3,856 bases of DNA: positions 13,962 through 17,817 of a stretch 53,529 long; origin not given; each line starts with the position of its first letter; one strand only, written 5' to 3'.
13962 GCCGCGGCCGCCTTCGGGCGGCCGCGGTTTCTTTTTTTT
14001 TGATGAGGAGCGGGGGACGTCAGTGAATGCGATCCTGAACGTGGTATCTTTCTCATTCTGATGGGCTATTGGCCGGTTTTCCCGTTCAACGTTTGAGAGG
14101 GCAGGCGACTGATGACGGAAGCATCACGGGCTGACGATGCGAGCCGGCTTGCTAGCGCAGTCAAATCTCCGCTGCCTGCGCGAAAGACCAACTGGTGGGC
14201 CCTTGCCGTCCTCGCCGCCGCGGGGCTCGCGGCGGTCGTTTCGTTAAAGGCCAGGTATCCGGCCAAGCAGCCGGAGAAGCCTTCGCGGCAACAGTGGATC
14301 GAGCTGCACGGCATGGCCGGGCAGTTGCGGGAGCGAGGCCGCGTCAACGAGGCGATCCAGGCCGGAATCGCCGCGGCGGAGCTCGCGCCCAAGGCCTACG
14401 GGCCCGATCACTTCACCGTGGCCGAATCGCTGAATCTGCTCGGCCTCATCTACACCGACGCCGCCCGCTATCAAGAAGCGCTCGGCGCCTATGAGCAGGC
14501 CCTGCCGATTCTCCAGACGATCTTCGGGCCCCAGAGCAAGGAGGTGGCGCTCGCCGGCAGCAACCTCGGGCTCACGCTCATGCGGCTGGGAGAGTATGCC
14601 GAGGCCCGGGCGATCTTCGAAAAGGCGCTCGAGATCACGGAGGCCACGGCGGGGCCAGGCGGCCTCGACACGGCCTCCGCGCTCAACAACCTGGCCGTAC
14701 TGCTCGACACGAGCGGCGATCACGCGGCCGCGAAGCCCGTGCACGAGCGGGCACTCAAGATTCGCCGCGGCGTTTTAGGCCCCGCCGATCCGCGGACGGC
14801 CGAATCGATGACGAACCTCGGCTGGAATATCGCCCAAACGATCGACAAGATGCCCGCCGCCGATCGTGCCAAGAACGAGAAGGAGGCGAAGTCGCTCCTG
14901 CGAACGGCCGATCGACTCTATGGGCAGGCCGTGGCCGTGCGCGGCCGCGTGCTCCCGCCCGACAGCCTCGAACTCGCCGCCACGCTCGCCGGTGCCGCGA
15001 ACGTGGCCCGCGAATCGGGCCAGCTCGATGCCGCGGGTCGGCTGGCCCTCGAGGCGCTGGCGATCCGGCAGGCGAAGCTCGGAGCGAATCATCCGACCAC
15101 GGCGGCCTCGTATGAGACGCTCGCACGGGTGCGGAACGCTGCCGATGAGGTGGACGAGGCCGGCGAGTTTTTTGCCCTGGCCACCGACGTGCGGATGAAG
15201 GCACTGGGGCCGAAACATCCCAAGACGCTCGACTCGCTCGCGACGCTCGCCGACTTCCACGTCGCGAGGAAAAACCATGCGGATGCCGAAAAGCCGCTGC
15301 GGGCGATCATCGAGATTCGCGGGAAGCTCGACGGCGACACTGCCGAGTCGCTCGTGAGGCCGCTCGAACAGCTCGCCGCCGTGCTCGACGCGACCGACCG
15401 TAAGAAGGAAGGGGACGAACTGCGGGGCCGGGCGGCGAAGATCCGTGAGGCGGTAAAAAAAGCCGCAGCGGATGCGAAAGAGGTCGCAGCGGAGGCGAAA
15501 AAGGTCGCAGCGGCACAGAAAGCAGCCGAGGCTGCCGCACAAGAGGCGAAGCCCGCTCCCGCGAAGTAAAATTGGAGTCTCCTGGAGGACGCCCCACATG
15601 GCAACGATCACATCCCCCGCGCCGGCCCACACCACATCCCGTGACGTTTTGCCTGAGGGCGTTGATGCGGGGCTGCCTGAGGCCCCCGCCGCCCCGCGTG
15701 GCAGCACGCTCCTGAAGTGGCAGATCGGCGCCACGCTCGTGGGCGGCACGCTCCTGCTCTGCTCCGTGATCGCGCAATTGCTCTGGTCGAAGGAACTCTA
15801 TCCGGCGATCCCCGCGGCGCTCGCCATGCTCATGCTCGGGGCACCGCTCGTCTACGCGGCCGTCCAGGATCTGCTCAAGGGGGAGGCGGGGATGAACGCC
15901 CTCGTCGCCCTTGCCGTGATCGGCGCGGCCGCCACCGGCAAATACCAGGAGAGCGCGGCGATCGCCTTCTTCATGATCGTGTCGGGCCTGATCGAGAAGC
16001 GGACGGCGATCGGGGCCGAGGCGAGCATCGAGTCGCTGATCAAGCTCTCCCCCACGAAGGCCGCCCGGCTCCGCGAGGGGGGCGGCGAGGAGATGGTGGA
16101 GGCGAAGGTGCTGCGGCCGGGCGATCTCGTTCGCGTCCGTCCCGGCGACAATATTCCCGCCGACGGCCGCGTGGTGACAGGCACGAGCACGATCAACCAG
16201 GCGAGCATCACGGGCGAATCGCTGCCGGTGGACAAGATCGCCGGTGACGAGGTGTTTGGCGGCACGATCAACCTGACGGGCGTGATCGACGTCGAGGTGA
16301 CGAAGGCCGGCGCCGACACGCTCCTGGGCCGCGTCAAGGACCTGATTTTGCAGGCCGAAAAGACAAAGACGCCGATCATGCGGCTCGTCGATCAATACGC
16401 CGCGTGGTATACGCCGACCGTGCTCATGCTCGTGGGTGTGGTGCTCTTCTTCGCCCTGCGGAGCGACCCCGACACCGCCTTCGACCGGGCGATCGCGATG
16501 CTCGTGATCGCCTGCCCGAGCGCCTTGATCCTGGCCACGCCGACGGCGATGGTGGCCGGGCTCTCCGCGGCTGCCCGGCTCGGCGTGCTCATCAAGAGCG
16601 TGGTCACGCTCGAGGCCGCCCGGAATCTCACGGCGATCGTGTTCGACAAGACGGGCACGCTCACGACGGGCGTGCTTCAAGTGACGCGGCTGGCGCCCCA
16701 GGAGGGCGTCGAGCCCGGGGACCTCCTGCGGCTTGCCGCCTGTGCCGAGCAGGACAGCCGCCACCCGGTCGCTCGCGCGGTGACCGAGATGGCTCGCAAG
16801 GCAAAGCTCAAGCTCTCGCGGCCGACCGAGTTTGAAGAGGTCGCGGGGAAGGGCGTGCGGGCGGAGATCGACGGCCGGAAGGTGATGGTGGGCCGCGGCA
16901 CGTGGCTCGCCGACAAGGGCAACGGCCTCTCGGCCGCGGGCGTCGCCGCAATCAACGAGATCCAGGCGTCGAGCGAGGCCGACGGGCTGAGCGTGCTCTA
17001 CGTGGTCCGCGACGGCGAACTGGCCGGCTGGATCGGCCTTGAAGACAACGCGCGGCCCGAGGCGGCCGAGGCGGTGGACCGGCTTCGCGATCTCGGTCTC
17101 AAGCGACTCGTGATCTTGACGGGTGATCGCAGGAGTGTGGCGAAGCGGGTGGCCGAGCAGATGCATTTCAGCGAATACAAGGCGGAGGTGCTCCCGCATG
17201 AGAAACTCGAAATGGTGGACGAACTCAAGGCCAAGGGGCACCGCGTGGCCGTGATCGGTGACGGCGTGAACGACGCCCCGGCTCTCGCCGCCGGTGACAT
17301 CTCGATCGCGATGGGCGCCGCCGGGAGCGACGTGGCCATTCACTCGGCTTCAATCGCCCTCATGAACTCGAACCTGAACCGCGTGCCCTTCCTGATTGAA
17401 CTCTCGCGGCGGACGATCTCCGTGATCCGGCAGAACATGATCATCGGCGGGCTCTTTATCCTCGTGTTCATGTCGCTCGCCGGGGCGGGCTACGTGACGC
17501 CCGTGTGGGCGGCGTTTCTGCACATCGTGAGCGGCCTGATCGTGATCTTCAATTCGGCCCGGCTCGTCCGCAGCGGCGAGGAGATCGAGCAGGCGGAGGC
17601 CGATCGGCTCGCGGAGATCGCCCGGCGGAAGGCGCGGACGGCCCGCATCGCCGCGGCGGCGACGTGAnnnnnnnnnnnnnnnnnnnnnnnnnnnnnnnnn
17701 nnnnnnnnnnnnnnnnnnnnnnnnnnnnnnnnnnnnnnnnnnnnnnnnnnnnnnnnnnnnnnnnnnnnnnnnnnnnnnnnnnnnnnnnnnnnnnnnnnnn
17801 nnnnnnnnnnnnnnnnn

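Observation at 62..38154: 38-kb island with about 14 GT-C-type polytopic membrane genes and two lipid-phosphate-sugar-synthase-like GT2s: candidate novel periplasmic glycosylation system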

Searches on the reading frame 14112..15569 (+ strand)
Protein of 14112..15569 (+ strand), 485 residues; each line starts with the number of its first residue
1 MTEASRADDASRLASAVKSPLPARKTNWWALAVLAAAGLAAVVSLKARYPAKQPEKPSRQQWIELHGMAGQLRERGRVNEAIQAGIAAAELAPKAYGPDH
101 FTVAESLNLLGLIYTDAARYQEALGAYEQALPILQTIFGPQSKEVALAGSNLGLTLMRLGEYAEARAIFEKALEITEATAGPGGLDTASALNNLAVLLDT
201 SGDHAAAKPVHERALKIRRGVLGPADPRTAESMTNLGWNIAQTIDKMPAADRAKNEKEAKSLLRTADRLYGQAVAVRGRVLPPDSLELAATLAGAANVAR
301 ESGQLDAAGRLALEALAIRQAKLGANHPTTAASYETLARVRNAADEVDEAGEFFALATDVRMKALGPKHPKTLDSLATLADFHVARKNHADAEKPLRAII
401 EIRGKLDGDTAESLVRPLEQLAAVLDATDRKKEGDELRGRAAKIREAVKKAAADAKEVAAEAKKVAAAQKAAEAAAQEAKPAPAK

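Call 8: search_protein_families(library=pfam, proteins=[window:14112-15569:+], max_evalue=0.01)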
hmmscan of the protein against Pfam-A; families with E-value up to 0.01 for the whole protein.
window:14112-15569:+ (485 aa): 8 families
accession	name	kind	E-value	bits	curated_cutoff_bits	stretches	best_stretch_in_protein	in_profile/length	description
PF13424.12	TPR_12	-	8.2e-53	177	30.1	6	150-219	7-76/77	Tetratricopeptide repeat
PF13374.12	TPR_10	-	1.2e-43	146.3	27.5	4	187-227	1-41/42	Tetratricopeptide repeat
PF24885.1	TPR_NPHP3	-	8.2e-33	114.2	100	4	357-464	125-232/239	Nephrocystin-3 TPR domain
PF00515.34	TPR_1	-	3.3e-14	52.4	27.8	2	151-175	6-30/34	Tetratricopeptide repeat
PF13181.12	TPR_8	-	4.1e-12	45.7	25.7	1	151-177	6-32/34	Tetratricopeptide repeat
PF13176.12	TPR_7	-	1.7e-11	43.6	27.9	2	106-131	1-26/36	Tetratricopeptide repeat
PF07719.23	TPR_2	-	1e-09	38.2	27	2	151-176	6-31/34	Tetratricopeptide repeat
PF13432.12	TPR_16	-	0.0021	18.9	32.7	1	152-207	3-50/65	Tetratricopeptide repeat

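Call 69: search_protein_families(library=ncbifam, proteins=[window:14112-15569:+], max_evalue=0.001)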
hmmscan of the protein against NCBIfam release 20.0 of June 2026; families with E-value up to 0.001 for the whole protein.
window:14112-15569:+ (485 aa): 6 families
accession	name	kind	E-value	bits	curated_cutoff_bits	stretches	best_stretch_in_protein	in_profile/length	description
NF040586.1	FxSxx_TPR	equivalog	3.9e-32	111.6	300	2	64-253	474-663/830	FxSxx-COOH system tetratricopeptide repeat protein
NF053520.1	HK_Porph_FimS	equivalog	6.6e-08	31.3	600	1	68-247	50-218/618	sensor histidine kinase FimS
NF002725.1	PRK02603.1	equivalog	1e-05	25.6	143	0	153-275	42-148/173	photosystem I assembly protein Ycf3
TIGR02552.1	LcrH_SycD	equivalog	0.00017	21.3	104.8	0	125-179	32-85/136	SycD/LcrH family type III secretion system chaperone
NF033920.0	C39_PA2778_fam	equivalog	0.00021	20.8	150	1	113-217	158-253/255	PA2778 family cysteine peptidase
TIGR02521.1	type_IV_pilW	equivalog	0.00022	20.8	154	0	108-220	69-167/234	type IV pilus biogenesis/stability protein PilW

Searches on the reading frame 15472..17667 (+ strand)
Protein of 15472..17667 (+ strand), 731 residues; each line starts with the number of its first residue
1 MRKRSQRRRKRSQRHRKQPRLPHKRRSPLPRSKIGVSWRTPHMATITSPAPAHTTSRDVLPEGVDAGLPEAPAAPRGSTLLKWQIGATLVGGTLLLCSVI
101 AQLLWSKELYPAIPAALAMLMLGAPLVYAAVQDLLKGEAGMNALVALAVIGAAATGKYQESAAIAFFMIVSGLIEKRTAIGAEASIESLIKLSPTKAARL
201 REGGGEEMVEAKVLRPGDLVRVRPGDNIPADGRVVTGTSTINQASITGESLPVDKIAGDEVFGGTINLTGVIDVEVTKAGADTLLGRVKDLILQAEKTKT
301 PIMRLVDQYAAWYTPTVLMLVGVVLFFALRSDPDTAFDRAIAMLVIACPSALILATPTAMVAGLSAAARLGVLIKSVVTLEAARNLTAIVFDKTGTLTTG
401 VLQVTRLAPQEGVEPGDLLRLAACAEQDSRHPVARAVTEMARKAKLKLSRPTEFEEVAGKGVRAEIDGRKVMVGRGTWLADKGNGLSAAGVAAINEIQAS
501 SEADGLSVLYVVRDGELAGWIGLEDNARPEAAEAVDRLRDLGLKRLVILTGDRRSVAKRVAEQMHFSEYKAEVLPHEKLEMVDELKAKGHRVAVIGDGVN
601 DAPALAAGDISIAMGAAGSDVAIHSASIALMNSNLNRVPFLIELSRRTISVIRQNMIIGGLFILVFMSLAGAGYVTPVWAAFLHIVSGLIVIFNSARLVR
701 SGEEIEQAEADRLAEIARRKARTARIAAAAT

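Call 8: search_protein_families(library=pfam, proteins=[window:15472-17667:+], max_evalue=0.01)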
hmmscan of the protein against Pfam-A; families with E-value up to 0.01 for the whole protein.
window:15472-17667:+ (731 aa): 4 families
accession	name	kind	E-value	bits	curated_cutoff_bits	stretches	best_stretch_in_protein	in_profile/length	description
PF00122.25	E1-E2_ATPase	-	5.4e-55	186.2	28.1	1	192-369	2-180/181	E1-E2 ATPase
PF00702.32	Hydrolase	-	2.8e-32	113.1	26.4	1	387-608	2-190/191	haloacid dehalogenase-like hydrolase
PF12710.13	HAD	-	0.00075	20.4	27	1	527-605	86-188/189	haloacid dehalogenase-like hydrolase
PF08282.18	Hydrolase_3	-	0.0022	18.2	20.9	1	582-633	196-247/255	haloacid dehalogenase-like hydrolase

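Call 69: search_protein_families(library=ncbifam, proteins=[window:15595-17667:+], max_evalue=0.001)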
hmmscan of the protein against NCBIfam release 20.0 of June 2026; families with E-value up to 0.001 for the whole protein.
window:15595-17667:+ (690 aa): 21 families
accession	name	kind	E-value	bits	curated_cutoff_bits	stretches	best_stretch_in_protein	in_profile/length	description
TIGR01525.1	ATPase-IB_hvy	subfamily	8.9e-170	566.2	346.25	1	100-657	1-560/560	heavy metal translocating P-type ATPase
TIGR01512.1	ATPase-IB2_Cd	subfamily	1.8e-139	465.6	313.5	2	101-435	2-304/494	cadmium family heavy metal-translocating P-type ATPase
TIGR01511.1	ATPase-IB1_Cu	subfamily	1.8e-121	406.7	397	1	82-657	2-541/542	copper-translocating P-type ATPase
NF008262.1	PRK11033.1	equivalog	1.5e-112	377.4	1005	1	78-659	155-729/731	zinc/cadmium/mercury/lead-transporting ATPase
NF033775.1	P_type_ZntA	exception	2.3e-105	353.5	1240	1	100-659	183-730/732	Zn(II)/Cd(II)/Pb(II) translocating P-type ATPase ZntA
NF007952.0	PRK10671.1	equivalog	2e-96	324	1316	1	113-658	285-832/838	copper-exporting P-type ATPase CopA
TIGR01494.1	ATPase_P-type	subfamily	2.5e-77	260.3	62.3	1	123-639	2-470/478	HAD-IC family P-type ATPase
TIGR01647.1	ATPase-IIIA_H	equivalog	2.5e-54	184.7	615.5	2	102-525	40-481/755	plasma-membrane proton-efflux P-type ATPase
TIGR01497.1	kdpB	equivalog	4.5e-52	177.1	527.9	1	143-600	93-559/675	potassium-transporting ATPase subunit KdpB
NF010609.0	PRK14010.1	equivalog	8.1e-47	159.8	1323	1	153-596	103-550/673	K(+)-transporting ATPase subunit B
TIGR01522.1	ATPase-IIA2_Ca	equivalog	1.8e-38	131.9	798.3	2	115-366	78-340/854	calcium-transporting P-type ATPase, PMR1-type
TIGR01116.1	ATPase-IIA1_Ca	equivalog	2.6e-34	118.5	703.4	2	103-367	13-287/799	calcium-translocating P-type ATPase, SERCA-type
TIGR01106.1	ATPase-IIC_X-K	subfamily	5.7e-30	103.9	946.1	2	123-368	110-367/997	Na,H/K antiporter P-type ATPase subunit alpha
TIGR01524.1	ATPase-IIIB_Mg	equivalog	1.2e-29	102.8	610.75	2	103-381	75-372/867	magnesium-translocating P-type ATPase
TIGR01517.1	ATPase-IIB_Ca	equivalog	4.4e-29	101.3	507.05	2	119-371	120-386/882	calcium-translocating P-type ATPase, PMCA-type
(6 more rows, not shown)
